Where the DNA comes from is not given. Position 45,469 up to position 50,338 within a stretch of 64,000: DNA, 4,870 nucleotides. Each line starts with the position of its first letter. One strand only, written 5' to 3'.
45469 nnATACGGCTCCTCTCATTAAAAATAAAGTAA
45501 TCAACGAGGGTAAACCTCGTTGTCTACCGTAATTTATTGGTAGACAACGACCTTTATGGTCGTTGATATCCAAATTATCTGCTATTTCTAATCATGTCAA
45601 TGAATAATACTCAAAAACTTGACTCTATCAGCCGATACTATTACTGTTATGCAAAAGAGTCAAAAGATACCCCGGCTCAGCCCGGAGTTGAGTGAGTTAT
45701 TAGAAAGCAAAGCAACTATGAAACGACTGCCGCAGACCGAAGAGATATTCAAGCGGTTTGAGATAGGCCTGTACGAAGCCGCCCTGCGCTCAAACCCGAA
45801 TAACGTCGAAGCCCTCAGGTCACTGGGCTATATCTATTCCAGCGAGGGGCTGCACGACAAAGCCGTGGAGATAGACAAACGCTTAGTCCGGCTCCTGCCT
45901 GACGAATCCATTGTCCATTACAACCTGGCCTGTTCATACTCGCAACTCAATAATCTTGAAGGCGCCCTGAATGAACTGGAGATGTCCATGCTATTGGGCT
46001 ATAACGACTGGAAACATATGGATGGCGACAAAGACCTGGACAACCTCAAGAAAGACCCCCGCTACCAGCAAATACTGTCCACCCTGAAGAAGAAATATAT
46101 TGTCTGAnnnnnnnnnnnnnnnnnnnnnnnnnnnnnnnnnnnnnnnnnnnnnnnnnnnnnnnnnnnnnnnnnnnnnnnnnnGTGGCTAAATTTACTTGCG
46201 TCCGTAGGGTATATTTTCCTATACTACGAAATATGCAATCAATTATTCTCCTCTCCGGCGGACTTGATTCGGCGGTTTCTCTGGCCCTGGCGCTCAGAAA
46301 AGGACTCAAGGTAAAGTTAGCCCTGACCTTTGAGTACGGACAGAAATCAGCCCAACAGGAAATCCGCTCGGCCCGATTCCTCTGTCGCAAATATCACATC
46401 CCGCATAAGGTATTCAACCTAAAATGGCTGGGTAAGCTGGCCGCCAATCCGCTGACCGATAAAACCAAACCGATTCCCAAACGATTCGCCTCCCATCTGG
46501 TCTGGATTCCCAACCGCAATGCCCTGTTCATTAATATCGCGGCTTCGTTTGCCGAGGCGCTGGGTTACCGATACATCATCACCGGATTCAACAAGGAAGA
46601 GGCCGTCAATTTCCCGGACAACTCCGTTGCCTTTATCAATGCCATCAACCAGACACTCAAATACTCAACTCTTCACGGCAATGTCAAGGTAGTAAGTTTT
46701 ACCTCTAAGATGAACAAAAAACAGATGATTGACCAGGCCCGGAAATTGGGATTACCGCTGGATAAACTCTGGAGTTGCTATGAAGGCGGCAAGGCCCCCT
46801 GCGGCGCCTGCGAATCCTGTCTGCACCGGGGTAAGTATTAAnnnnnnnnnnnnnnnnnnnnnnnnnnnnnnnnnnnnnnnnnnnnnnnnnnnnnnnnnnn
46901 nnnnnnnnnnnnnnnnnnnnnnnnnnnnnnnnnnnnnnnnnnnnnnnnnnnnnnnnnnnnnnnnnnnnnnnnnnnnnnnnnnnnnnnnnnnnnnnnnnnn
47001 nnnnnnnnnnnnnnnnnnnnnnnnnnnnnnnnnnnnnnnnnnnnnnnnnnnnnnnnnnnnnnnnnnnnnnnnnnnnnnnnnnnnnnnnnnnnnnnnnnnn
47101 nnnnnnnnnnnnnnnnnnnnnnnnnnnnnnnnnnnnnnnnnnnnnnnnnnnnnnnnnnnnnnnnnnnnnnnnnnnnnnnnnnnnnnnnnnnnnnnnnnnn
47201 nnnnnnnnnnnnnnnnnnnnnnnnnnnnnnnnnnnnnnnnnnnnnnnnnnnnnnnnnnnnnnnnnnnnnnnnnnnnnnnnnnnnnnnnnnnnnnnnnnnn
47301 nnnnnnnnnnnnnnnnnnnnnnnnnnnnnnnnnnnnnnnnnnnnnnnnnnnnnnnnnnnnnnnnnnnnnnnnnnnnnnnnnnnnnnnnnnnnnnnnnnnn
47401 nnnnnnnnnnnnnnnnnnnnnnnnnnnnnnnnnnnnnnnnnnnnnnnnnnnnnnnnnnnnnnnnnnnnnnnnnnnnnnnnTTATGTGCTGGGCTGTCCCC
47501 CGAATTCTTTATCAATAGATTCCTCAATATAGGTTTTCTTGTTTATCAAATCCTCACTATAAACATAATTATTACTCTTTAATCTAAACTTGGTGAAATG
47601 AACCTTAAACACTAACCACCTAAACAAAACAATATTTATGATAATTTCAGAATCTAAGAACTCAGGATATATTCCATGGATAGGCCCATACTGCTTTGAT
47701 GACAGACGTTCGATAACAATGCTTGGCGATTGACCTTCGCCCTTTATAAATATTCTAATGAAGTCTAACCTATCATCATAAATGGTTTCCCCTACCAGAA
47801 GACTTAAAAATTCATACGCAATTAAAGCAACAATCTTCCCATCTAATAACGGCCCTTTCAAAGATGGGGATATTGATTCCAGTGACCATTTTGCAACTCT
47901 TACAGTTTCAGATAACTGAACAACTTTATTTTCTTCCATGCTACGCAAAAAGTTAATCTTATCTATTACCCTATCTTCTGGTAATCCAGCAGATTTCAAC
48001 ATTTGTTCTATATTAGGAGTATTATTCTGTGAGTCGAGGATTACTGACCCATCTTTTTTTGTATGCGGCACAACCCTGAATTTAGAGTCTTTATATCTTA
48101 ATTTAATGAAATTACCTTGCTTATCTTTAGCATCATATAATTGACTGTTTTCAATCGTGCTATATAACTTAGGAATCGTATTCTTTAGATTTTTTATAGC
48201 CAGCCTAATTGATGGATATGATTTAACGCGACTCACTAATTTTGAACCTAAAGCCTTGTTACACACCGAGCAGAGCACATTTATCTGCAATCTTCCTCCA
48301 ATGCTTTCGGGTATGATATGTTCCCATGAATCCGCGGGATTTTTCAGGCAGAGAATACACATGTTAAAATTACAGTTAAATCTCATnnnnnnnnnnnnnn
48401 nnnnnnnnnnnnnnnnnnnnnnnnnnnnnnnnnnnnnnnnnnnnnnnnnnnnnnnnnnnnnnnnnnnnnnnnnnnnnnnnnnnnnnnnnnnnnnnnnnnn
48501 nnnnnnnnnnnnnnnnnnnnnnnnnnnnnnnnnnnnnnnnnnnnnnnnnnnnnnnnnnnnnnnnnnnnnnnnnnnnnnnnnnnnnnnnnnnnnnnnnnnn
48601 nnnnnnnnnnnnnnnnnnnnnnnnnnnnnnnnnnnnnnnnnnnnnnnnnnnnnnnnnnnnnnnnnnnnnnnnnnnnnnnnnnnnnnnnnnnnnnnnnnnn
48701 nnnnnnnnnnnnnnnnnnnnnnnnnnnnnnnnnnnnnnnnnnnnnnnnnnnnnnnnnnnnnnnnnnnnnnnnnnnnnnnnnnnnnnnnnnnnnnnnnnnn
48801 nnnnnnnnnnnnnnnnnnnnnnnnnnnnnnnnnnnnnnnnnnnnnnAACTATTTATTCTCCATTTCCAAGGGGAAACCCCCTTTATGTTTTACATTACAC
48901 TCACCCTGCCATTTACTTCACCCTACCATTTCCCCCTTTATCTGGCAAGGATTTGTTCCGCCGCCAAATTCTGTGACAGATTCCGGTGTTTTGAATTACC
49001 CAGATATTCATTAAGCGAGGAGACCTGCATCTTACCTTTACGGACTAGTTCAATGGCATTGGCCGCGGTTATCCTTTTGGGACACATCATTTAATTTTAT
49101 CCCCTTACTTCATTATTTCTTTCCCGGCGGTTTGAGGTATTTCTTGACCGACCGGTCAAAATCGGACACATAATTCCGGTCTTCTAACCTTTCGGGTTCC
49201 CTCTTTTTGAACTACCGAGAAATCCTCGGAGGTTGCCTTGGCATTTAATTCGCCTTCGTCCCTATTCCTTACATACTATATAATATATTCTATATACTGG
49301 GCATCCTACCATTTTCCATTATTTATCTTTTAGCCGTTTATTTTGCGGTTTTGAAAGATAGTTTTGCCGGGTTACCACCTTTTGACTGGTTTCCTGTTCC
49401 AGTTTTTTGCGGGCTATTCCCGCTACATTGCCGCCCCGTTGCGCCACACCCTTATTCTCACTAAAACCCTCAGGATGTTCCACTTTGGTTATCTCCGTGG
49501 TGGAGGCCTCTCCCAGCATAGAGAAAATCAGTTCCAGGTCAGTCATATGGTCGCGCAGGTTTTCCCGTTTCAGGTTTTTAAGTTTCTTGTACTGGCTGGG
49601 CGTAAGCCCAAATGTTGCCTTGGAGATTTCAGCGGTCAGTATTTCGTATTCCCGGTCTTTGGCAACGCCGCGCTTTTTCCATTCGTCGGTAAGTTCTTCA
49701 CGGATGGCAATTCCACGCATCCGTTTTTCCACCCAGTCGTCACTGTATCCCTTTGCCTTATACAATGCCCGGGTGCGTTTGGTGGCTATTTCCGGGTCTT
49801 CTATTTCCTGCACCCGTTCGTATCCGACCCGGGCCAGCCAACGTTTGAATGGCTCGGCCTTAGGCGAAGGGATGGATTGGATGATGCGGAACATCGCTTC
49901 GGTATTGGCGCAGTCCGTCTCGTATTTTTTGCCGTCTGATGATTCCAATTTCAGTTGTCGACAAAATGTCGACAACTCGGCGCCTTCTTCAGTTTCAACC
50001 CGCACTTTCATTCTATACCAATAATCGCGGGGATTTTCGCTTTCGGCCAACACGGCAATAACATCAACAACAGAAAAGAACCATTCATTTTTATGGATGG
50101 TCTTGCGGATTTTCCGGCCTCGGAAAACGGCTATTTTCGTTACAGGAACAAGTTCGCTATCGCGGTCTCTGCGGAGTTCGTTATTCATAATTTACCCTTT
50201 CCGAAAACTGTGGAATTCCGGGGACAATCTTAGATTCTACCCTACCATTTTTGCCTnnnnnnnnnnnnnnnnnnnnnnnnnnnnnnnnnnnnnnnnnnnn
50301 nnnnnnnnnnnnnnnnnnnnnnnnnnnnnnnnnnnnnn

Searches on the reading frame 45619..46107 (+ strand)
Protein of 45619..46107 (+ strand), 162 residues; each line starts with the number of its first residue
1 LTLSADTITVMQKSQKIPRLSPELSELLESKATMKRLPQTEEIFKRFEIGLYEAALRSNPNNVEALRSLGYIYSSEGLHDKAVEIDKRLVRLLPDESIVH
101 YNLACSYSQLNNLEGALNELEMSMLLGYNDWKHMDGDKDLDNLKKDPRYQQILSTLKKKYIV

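Call 55: search_protein_families(library=pfam, proteins=[window:45619-46107:+], max_evalue=0.01)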
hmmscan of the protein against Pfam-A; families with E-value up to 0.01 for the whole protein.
window:45619-46107:+ (162 aa): 12 families
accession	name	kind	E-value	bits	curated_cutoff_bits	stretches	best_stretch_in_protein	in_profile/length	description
PF13431.12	TPR_17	-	5.7e-11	42.2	24.4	1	51-83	1-33/34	Tetratricopeptide repeat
PF00515.34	TPR_1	-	6.8e-07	29.3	27.8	0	99-117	3-21/34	Tetratricopeptide repeat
PF13432.12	TPR_16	-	1.2e-06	29.3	32.7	1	51-95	19-63/65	Tetratricopeptide repeat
PF07719.23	TPR_2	-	2.1e-06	27.9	27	0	99-121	3-25/34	Tetratricopeptide repeat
PF13181.12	TPR_8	-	7.1e-06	26.2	25.7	0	100-120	4-24/34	Tetratricopeptide repeat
PF14559.12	TPR_19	-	8e-06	26.5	25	1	51-97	13-59/68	Tetratricopeptide repeat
PF13176.12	TPR_7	-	1.5e-05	25.1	27.9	0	65-96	1-32/36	Tetratricopeptide repeat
PF13414.12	TPR_11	-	2.9e-05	24.1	26.8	1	52-74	17-39/42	TPR repeat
PF13424.12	TPR_12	-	4.5e-05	24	30.1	1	65-123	5-71/77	Tetratricopeptide repeat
PF13428.12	TPR_14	-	0.00024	21.9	23.5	0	63-104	1-42/44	Tetratricopeptide repeat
PF13371.12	TPR_9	-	0.00077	19.9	35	1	69-121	1-53/73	Tetratricopeptide repeat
PF12895.13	ANAPC3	-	0.0011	19.7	27.2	1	50-121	10-80/82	Anaphase-promoting complex, cyclosome, subunit 3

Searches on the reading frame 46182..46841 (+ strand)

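Call 55: search_protein_families(library=pfam, proteins=[window:46182-46841:+], max_evalue=0.01)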
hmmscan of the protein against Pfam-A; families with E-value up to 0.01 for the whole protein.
window:46182-46841:+ (219 aa): 5 families
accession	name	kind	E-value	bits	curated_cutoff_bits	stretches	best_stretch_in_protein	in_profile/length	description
PF06508.19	QueC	-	1e-52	179.1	22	1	20-217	2-203/210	Queuosine biosynthesis protein QueC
PF02568.20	ThiI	-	7.6e-08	32.6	20.5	1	19-136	5-116/197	Thiamine biosynthesis protein (ThiI)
PF03054.22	tRNA_Me_trans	-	0.00041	20.5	20.6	1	21-81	4-73/202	tRNA methyl transferase HUP domain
PF02540.23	NAD_synthase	-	0.00048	19.8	21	1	21-93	21-94/242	NAD synthase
PF01171.26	ATP_bind_3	-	0.0014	18.9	27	1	21-84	3-69/182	PP-loop family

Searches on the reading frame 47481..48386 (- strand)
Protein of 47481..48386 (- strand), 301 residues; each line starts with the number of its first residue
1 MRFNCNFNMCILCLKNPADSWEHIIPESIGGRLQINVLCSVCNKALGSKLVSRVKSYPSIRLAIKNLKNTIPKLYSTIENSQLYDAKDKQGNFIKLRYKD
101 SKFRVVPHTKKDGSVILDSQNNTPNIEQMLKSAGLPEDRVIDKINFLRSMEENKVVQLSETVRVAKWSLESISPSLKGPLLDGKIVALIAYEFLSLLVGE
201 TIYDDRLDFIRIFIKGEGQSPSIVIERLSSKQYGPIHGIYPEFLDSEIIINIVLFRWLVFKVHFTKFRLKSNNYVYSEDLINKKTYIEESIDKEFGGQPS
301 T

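Call 55: search_protein_families(library=pfam, proteins=[window:47481-48386:-], max_evalue=0.01)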
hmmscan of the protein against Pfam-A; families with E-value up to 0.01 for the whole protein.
window:47481-48386:- (301 aa): 2 families
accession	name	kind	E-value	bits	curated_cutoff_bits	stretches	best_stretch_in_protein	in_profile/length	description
PF14279.12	HNH_5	-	1.3e-10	41.5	27.5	1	10-53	1-50/56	HNH endonuclease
PF01844.29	HNH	-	0.004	17.7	21.4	1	10-48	1-46/47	HNH endonuclease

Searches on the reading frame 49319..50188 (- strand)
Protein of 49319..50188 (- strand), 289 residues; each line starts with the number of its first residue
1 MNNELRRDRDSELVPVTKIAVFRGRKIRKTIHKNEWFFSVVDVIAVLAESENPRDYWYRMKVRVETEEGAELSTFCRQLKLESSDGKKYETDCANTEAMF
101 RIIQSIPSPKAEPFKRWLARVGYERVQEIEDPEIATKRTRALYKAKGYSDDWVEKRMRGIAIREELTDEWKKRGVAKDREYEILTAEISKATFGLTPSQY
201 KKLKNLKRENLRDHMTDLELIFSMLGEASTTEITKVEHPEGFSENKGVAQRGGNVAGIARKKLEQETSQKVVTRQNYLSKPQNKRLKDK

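Call 55: search_protein_families(library=pfam, proteins=[window:49319-50188:-], max_evalue=0.01)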
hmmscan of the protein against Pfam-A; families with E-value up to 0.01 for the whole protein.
window:49319-50188:- (289 aa): 1 family
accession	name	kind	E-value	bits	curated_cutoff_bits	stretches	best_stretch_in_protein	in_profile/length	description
PF02498.22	Bro-N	-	6.1e-12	46.4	25.6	1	27-119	2-91/96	BRO family, N-terminal domain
